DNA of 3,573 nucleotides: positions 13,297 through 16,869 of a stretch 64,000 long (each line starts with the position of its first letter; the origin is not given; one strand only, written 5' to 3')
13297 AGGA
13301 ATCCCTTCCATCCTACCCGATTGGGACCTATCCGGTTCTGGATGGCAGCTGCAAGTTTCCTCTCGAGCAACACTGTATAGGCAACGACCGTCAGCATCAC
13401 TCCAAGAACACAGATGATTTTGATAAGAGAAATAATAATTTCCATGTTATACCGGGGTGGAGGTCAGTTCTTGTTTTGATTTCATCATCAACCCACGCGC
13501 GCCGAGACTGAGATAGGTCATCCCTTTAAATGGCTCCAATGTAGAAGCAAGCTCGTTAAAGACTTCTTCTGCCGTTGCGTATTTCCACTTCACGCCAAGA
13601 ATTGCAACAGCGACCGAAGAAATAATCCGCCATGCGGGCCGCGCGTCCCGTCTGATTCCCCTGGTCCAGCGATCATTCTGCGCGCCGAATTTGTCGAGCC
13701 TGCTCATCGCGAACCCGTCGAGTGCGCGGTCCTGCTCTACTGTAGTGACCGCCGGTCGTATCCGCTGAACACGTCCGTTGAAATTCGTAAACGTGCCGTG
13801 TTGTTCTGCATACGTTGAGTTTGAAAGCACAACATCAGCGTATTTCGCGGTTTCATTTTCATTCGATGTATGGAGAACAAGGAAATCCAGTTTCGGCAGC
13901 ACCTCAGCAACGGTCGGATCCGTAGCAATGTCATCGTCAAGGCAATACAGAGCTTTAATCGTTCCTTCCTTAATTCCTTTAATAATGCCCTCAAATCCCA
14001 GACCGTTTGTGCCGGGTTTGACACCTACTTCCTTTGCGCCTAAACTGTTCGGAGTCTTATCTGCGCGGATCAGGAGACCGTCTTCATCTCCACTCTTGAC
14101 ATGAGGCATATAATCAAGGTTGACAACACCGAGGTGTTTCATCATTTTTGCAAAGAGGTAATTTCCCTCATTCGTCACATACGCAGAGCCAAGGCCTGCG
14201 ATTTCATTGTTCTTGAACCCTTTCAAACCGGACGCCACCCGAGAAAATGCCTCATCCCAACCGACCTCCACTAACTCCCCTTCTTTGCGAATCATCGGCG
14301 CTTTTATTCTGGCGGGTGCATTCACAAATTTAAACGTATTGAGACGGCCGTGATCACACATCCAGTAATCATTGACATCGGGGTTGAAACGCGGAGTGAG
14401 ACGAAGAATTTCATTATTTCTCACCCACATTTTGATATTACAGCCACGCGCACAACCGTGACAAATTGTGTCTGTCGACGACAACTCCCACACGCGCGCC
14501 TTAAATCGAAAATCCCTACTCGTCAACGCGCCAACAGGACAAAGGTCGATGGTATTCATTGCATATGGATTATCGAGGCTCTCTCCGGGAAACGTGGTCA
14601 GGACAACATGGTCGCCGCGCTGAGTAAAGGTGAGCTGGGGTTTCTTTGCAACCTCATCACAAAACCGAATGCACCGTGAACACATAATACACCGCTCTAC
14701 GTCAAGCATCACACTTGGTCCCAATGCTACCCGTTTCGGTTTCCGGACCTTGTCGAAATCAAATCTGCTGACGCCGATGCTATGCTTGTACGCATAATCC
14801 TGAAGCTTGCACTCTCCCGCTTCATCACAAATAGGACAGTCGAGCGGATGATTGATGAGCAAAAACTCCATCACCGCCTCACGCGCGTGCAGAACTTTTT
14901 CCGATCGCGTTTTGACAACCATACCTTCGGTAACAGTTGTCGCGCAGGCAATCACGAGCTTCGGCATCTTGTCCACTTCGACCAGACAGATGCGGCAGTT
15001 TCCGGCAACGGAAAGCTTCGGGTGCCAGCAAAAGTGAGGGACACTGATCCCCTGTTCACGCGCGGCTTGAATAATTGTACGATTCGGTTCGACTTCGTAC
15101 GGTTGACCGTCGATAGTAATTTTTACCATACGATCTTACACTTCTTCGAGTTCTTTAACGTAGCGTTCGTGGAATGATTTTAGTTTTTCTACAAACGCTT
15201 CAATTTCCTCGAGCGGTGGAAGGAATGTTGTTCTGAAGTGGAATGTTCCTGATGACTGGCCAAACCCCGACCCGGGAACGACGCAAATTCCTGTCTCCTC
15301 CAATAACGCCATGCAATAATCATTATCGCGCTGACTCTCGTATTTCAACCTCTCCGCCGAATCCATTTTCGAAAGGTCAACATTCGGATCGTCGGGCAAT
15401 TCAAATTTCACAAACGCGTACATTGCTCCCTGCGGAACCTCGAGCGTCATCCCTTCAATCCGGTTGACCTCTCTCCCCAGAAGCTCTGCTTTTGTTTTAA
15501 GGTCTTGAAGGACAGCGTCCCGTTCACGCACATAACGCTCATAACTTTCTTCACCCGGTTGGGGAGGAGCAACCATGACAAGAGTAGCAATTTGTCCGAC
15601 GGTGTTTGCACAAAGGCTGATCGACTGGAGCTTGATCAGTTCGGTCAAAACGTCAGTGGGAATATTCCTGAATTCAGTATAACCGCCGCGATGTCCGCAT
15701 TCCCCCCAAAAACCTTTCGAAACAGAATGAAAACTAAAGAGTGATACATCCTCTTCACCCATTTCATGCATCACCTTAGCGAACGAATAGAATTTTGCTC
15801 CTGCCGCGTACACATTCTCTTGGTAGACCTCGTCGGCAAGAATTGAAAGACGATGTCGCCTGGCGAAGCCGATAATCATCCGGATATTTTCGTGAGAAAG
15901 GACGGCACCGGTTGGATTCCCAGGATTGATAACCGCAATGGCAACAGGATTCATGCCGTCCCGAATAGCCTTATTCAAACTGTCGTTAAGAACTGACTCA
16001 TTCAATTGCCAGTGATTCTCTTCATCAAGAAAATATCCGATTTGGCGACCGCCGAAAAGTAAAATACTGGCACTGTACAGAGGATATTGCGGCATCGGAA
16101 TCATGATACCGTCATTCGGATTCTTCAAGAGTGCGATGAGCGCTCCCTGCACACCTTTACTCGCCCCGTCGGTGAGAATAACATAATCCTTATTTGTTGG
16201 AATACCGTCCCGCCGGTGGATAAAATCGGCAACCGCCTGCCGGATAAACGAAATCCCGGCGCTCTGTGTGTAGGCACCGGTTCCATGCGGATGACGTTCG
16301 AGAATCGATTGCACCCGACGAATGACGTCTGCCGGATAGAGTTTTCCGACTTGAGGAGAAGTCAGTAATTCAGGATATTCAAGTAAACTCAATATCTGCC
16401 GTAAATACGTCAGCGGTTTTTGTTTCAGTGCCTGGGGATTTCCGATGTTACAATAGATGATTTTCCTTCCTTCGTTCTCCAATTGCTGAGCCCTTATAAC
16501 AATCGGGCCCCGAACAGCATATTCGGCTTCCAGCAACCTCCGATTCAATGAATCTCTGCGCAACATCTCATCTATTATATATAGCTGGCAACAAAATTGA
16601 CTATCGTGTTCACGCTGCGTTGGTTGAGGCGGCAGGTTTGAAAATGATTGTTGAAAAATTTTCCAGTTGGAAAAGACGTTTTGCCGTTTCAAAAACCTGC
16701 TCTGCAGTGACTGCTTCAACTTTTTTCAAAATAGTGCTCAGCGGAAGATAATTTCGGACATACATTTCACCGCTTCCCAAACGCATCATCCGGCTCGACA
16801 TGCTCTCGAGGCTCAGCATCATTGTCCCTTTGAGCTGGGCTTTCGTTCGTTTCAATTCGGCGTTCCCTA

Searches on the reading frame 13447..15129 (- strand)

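Call 15: search_protein_families(library=ncbifam, proteins=[window:13447-15129:-], max_evalue=0.00001)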
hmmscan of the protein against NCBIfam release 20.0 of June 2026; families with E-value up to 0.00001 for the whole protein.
window:13447-15129:- (560 aa): 18 families
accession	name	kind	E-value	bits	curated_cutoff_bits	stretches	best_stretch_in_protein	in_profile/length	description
TIGR01973.1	NuoG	equivalog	2.3e-145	485.8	470.05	2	4-345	1-341/606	NADH-quinone oxidoreductase subunit NuoG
NF005895.0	PRK07860.1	equivalog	1.9e-110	370.1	802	2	1-353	17-371/811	NADH-quinone oxidoreductase subunit G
NF040763.1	FeFe_hydrog_A6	exception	1.3e-52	178.9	765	1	2-207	1-210/571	NADH-dependent [FeFe] hydrogenase, group A6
NF006305.0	PRK08493.1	equivalog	1.8e-52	178.5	591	2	1-191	1-187/819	NADH-quinone oxidoreductase subunit G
TIGR01591.1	Fdh-alpha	equivalog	3.6e-48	164.1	666.25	2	221-340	1-124/672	formate dehydrogenase subunit alpha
NF005745.0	PRK07569.1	equivalog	2.5e-40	138.3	333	1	3-205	5-210/238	bidirectional hydrogenase complex protein HoxU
NF040762.1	Hydr_FeFe_Clost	exception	2.2e-31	109.1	900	1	3-205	2-207/572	ferredoxin hydrogenase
NF047855.1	AssmNtatRedNasC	equivalog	6.2e-24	84.3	1100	2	382-471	401-493/708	assimilatory nitrate reductase catalytic subunit NasC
NF009454.0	PRK12814.1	equivalog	1e-23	83.6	916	1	2-99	4-101/657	putative NADPH-dependent glutamate synthase small subunit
NF041323.1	Nitr_red_NasA_Halo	equivalog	3.9e-17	62.1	1000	2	372-465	359-454/673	assimilatory nitrate reductase NasA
NF012032.0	PRK15488.1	equivalog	6.1e-12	44.4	694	1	217-308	42-136/759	thiosulfate reductase PhsA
NF041783.2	mnquin_red_QrcB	equivalog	7.4e-11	40.9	440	1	217-343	51-177/695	menaquinone reductase molybdopterin-binding-like subunit QrcB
TIGR02166.1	dmsA_ynfE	subfamily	3.4e-09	35.3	777.7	1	225-308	52-142/794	DMSO/selenate family reductase complex A subunit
NF010055.0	PRK13532.1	equivalog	6.1e-09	34.7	904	0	219-331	43-165/830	nitrate reductase catalytic subunit NapA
TIGR03479.1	DMSO_red_II_alp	subfamily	1.4e-07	30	984.75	0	213-300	53-150/913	molybdopterin-dependent oxidoreductase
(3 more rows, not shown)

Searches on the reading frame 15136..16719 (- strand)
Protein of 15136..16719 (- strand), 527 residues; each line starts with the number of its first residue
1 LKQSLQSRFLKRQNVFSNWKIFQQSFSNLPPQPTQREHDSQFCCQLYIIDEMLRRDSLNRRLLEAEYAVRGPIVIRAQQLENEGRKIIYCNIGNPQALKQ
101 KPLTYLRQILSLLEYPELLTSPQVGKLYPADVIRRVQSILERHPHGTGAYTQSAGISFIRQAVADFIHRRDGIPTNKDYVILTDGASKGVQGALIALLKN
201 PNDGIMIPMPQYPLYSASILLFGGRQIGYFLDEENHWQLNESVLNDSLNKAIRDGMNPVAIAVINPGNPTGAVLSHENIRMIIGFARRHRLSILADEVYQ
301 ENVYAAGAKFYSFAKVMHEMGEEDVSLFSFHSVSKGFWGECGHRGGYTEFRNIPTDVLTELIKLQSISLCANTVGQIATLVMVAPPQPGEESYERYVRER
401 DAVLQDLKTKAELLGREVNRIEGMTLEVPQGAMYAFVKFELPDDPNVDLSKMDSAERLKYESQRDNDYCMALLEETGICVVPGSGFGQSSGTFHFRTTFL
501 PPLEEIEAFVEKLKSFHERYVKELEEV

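Call 15: search_protein_families(library=ncbifam, proteins=[window:15136-16719:-], max_evalue=0.00001)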
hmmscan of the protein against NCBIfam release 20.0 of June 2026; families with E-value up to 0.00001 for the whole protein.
window:15136-16719:- (527 aa): 54 families (the best 25 are shown)
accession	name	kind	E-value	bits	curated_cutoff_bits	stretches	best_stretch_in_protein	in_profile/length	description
NF006230.0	PRK08363.1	equivalog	6.1e-54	183.3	534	1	145-520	61-395/398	alanine aminotransferase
TIGR01265.1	tyr_nico_aTase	subfamily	1.7e-43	149.2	292.45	1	147-520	66-402/403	tyrosine/nicotianamine family aminotransferase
NF041364.1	GntC_guanitoxin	equivalog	2.1e-40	138.7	415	1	124-516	8-356/356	guanitoxin biosynthesis PLP-dependent (S)-gamma-hydroxy-L-arginine cyclodehydratase GntC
NF005334.0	PRK06855.1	equivalog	2.3e-39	135.5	443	1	147-521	66-431/434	pyridoxal phosphate-dependent aminotransferase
NF004770.0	PRK06108.1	subfamily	1e-37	129.9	422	1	145-518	64-393/396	pyridoxal phosphate-dependent aminotransferase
NF005744.0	PRK07568.1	subfamily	2.3e-37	128.8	389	1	145-441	57-328/398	pyridoxal phosphate-dependent aminotransferase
NF041091.1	asp_aminotase_Arch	equivalog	2.9e-36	125.1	550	1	145-516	55-374/376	aspartate aminotransferase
TIGR01264.1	tyr_amTase_E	equivalog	4.3e-35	121.3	474.25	1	131-519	52-401/403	tyrosine transaminase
NF005816.0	PRK07682.1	equivalog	4.7e-33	114.4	620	1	145-520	57-386/390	aminotransferase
NF006514.0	PRK08960.1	equivalog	1.9e-31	109.3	554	1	145-515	60-383/388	pyridoxal phosphate-dependent aminotransferase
NF005601.0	PRK07337.1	equivalog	7.9e-30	104.2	496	1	144-516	62-391/394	pyridoxal phosphate-dependent aminotransferase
NF006756.0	PRK09276.1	subfamily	2.2e-28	99.3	507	1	147-409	62-311/387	LL-diaminopimelate aminotransferase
NF005817.0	PRK07683.1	equivalog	5.2e-28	97.8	575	1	147-518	58-382/387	aminotransferase A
TIGR03540.1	DapC_direct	equivalog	6.6e-28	97.7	593.25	1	147-409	60-309/383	LL-diaminopimelate aminotransferase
NF004769.0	PRK06107.1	equivalog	4.3e-27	94.9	617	1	145-513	61-394/402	aspartate transaminase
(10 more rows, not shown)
